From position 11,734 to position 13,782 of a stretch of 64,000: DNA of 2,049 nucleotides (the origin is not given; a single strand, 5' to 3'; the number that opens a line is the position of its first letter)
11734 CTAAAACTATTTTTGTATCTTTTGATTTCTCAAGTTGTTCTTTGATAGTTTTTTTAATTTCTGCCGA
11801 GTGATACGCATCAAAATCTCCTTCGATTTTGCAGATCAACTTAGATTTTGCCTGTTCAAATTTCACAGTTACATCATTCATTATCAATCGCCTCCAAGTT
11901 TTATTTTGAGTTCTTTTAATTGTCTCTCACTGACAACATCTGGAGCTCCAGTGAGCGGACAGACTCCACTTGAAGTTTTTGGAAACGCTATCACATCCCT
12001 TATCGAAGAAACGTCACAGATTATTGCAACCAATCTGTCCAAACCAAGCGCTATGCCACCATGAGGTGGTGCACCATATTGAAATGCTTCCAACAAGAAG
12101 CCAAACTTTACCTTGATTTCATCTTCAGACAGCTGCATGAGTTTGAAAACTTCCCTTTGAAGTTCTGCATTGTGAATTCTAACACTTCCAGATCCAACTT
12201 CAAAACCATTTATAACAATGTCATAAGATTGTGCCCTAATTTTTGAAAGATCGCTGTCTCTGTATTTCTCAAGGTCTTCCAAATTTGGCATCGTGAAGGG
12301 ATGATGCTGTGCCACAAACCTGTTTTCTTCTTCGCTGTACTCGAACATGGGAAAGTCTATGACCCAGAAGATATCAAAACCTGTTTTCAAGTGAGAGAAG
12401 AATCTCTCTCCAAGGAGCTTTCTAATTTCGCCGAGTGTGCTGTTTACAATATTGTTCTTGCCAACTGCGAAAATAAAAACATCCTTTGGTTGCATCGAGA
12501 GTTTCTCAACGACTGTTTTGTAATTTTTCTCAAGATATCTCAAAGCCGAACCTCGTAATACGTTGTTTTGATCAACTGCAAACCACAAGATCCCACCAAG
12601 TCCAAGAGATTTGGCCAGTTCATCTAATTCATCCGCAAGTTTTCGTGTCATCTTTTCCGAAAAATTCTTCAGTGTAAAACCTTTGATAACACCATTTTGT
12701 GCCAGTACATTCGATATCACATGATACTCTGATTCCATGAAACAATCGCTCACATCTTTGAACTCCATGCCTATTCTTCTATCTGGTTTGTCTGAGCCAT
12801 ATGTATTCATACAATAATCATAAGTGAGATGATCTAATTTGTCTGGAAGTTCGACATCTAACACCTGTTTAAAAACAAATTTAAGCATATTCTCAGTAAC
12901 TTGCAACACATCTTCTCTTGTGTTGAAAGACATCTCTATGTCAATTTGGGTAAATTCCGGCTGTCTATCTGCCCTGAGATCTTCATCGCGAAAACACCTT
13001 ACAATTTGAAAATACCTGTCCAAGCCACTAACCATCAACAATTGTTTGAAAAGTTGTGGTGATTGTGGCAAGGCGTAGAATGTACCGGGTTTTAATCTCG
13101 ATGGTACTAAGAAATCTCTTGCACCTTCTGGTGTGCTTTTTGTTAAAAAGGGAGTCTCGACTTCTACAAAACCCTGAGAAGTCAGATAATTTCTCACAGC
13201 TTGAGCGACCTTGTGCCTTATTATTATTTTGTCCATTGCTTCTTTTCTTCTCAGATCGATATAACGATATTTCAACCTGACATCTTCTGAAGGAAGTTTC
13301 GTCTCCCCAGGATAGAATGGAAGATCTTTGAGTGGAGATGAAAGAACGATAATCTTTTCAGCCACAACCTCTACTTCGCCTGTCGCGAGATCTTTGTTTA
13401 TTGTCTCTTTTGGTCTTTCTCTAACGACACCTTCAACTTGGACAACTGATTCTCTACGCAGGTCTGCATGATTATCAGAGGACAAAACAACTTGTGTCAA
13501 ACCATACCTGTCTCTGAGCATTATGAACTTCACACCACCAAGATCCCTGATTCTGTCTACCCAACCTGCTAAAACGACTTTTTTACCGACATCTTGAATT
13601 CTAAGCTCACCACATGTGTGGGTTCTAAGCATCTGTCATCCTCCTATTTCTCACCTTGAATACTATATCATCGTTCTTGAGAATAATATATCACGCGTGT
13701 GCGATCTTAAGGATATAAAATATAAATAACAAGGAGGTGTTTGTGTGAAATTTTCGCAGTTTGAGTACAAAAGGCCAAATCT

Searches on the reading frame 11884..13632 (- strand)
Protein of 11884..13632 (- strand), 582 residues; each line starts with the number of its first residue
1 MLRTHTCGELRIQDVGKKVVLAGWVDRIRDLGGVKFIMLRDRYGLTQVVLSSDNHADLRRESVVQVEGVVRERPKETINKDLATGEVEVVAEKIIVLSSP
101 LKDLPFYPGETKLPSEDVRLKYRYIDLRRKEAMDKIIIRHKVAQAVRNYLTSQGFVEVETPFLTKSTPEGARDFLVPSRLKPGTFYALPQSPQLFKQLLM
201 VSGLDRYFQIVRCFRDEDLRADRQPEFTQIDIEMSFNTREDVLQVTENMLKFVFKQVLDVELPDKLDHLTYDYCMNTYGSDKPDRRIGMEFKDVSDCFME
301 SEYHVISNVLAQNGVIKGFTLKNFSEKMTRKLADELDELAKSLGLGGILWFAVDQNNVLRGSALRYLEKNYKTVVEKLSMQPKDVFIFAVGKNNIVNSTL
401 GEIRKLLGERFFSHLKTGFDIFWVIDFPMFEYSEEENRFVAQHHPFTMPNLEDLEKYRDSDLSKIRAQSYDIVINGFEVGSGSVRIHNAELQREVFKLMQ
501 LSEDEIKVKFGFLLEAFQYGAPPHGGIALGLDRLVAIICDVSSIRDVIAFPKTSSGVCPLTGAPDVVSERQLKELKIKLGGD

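Call 15: find_encoding_contigs(protein=window:11884-13632:-, flank=10000, max_places=1)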
Protein window:11884-13632:- (582 aa): 1 contig read that carries it; 1 place shown.
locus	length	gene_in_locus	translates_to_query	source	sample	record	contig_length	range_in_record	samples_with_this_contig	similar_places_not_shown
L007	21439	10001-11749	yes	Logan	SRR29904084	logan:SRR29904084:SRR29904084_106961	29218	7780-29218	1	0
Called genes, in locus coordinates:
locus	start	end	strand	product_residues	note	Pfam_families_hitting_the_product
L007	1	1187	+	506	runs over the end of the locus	PF02142:MGS, PF01808:AICARFT_IMPCHas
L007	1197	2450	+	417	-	PF02844:GARS_N, PF01071:GARS_A, PF02222:ATP-grasp, PF02655:ATP-grasp_3, PF02786:CPSase_L_D2 (weak), PF08442:ATP-grasp_2 (weak), PF02843:GARS_C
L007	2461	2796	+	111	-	-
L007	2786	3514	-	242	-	PF20903:SPL (weak), PF04055:Radical_SAM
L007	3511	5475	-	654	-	PF02706:Wzz, PF13807:GNVR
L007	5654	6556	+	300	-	PF00294:PfkB, PF08543:Phos_pyr_kin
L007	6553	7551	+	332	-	-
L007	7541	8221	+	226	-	PF00702:Hydrolase, PF12710:HAD (weak), PF13419:HAD_2, PF13242:Hydrolase_like (weak)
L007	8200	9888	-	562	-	PF01432:Peptidase_M3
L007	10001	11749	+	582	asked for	PF01336:tRNA_anti-codon, PF00152:tRNA-synt_2, PF02938:GAD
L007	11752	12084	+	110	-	PF01740:STAS, PF13466:STAS_2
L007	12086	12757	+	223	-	PF02224:Cytidylate_kin, PF13189:Cytidylate_kin2, PF13238:AAA_18, PF01202:SKI (faint), PF13207:AAA_17 (faint)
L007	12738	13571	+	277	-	PF02401:LYTB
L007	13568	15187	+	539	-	PF18614:RNase_II_C_S1 (faint), PF24682:OB_RRP5 (faint), PF00575:S1, PF13509:S1_2 (faint), PF00575:S1, PF23459:S1_RRP5, PF00575:S1, PF23459:S1_RRP5, +2 more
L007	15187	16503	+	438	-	PF00009:GTP_EFTU, PF01926:MMR_HSR1, PF02421:FeoB_N, PF04548:AIG1 (weak), PF01926:MMR_HSR1, PF02421:FeoB_N, PF00009:GTP_EFTU, PF14714:KH_dom-like, +9 more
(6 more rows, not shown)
